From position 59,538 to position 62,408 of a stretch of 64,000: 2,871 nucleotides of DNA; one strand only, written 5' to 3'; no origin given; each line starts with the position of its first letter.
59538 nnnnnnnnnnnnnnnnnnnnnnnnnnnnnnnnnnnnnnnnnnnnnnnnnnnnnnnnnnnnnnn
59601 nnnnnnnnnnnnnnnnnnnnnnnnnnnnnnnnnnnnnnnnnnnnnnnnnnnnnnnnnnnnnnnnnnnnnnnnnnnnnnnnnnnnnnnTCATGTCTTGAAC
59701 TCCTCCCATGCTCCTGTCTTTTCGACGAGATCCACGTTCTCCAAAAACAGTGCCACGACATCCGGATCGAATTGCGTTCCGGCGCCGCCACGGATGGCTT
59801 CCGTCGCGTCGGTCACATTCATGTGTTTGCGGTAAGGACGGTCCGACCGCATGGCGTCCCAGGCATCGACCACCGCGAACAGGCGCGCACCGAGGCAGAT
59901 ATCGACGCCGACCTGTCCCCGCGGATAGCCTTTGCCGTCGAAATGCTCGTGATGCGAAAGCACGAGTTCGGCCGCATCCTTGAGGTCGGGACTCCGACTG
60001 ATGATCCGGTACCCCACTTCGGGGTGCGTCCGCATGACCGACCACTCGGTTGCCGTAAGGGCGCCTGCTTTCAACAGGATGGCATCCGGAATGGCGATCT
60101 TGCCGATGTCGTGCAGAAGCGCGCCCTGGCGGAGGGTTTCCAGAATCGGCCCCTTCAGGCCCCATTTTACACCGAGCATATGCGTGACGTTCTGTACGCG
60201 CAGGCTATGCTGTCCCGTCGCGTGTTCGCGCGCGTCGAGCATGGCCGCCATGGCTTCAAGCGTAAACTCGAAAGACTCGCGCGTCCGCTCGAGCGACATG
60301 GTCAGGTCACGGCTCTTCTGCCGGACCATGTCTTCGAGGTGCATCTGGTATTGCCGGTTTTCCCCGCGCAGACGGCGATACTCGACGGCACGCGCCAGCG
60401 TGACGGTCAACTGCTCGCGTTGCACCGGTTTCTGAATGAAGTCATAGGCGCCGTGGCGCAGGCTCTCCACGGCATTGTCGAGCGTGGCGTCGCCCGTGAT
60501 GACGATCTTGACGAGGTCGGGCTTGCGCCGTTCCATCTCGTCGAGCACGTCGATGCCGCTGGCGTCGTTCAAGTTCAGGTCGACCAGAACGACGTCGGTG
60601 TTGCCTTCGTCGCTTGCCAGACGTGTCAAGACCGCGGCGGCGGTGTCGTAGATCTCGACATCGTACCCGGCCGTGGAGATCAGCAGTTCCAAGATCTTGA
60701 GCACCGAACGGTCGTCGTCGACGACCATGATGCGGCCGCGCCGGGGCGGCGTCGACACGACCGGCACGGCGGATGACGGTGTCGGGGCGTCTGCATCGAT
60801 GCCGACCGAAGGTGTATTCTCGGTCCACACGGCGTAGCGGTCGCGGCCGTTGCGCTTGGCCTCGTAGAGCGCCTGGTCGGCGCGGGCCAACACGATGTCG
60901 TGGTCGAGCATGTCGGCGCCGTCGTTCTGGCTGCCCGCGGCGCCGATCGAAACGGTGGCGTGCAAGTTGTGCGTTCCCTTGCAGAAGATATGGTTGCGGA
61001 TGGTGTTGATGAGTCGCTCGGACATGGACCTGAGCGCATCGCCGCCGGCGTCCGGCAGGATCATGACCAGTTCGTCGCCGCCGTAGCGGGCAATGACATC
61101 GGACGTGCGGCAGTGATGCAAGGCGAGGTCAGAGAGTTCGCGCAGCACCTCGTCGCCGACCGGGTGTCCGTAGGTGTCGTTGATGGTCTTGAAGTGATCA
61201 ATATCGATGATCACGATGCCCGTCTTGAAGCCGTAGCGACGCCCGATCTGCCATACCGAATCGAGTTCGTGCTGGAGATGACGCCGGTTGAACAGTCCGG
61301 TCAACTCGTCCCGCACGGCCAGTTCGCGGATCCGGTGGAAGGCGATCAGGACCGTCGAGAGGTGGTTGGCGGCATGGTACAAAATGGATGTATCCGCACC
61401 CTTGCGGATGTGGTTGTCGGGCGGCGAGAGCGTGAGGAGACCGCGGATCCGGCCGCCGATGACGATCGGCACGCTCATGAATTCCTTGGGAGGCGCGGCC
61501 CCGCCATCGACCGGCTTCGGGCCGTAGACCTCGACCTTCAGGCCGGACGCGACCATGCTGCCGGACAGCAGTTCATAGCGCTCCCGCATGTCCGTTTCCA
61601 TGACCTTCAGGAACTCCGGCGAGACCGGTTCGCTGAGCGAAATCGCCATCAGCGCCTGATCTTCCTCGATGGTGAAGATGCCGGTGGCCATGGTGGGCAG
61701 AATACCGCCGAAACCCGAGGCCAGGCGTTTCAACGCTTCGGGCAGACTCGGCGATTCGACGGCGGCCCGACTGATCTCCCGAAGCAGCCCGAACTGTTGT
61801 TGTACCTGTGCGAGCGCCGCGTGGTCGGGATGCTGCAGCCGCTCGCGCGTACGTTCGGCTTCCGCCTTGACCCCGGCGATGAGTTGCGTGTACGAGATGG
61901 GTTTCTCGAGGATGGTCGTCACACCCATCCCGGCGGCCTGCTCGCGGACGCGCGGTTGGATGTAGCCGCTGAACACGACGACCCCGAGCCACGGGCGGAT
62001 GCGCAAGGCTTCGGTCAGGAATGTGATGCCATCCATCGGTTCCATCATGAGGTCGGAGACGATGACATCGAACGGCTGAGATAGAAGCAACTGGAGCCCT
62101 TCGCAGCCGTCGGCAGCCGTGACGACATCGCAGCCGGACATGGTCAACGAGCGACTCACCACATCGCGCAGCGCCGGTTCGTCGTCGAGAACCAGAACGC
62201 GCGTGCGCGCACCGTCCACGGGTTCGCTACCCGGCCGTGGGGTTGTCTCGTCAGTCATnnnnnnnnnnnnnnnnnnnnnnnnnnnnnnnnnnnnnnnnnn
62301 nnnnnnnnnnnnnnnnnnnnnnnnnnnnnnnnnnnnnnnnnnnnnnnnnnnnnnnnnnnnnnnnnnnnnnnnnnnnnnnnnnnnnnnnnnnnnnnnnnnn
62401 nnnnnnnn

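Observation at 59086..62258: Bifunctional REC-GAF-GGDEF-REC-HD-GYP c-di-GMP enzyme translationally coupled to a secreted MORN-repeat protein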

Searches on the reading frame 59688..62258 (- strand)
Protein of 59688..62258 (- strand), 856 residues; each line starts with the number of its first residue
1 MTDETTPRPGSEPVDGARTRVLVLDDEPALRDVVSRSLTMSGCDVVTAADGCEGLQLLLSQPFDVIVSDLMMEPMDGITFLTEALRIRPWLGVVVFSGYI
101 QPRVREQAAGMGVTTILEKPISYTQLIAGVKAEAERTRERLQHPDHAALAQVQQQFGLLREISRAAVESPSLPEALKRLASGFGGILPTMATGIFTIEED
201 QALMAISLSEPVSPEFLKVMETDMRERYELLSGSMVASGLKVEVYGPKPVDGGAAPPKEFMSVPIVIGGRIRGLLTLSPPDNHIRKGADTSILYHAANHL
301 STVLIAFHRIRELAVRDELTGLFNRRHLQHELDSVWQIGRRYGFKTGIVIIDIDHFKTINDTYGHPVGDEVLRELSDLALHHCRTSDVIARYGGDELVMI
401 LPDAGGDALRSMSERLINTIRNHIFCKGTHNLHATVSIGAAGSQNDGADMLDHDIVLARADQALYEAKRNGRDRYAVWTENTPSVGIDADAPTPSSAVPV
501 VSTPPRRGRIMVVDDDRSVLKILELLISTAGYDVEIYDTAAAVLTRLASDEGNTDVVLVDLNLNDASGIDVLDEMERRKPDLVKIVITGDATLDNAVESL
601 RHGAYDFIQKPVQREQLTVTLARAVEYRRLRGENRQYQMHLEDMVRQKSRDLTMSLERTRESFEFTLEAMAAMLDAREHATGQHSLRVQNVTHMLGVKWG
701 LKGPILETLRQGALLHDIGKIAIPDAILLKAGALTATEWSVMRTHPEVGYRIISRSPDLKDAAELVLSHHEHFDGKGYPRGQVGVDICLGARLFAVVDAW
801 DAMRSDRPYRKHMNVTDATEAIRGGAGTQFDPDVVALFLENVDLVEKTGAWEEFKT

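Call 3: search_protein_families(library=pfam, proteins=[window:59688-62258:-], max_evalue=0.01)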
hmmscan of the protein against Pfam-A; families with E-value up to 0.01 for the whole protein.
window:59688-62258:- (856 aa): 5 families
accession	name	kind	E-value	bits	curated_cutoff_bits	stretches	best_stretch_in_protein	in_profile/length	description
PF00072.30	Response_reg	-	2.5e-43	147.2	30.2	2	510-620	1-109/111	Response regulator receiver domain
PF00990.26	GGDEF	-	3.3e-41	141.2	23.8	1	314-474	1-161/161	Diguanylate cyclase, GGDEF domain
PF13487.12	HD_5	-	3.6e-38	131.4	27.2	1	669-834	2-170/170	HD domain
PF01966.28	HD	-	5.4e-20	72.3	22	1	682-803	2-116/116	HD domain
PF20161.5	VpsR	-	0.0086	16.2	23.7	0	527-621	27-120/121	VpsR domain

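Call 7: search_protein_families(library=ncbifam, proteins=[window:59688-62258:-], max_evalue=0.01)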
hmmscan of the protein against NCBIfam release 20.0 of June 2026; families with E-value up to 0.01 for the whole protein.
window:59688-62258:- (856 aa): 118 families (the best 25 are shown)
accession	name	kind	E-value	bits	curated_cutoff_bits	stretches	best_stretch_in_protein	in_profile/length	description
NF053512.1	nitric_RR_NosR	exception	1.2e-77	261.8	400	2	510-847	1-359/422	response regulator c-di-GMP phosphodiesterase, NosR family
NF007135.0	PRK09581.1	equivalog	2.1e-62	211.5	474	3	312-475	290-452/457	PleD family two-component system response regulator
NF047654.1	DiguCycDgcRLepto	equivalog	9.6e-51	172.4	500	3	306-474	125-292/295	diguanylate cyclase DgcR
TIGR00254.1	GGDEF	domain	6.3e-46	156.1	37.4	1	312-477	3-166/168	diguanylate cyclase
NF038266.1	diguan_SiaD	equivalog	9.3e-45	153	290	1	309-475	89-252/252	biofilm regulation diguanylate cyclase SiaD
NF007380.0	PRK09894.1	equivalog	1.8e-38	132.6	256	1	300-481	117-290/296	diguanylate cyclase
NF006900.1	PRK09390.1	equivalog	1.6e-36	125.7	255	2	507-663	4-151/203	response regulator FixJ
TIGR01818.1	ntrC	equivalog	3.5e-36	125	558.6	2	510-637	1-126/463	nitrogen regulation protein NR(I)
NF007298.0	PRK09776.1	equivalog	5.7e-35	120.5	1135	1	313-481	683-848/1111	diguanylate cyclase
NF007423.1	PRK09966.1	equivalog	5.7e-33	114.4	325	1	312-468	237-390/390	diguanylate cyclase DgcN/YfiN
NF051870.1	NAssimRespRegNtrX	equivalog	9e-33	113.8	600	2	510-640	4-134/452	nitrogen assimilation response regulator NtrX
NF011695.0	PRK15115.1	equivalog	1.8e-32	112.7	763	2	508-634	7-131/445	two-component system response regulator GlrR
NF007474.0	PRK10060.1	equivalog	2.1e-31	108.9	782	1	305-481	228-398/663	cyclic di-GMP phosphodiesterase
NF047793.1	ResRegPgtA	equivalog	2.2e-31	109.1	650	2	509-642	7-139/414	two-component system response regulator PgtA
NF051473.1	DigCycDgcsShew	equivalog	8.6e-31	107.4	400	1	305-477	126-290/291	diguanylate cyclase DgcS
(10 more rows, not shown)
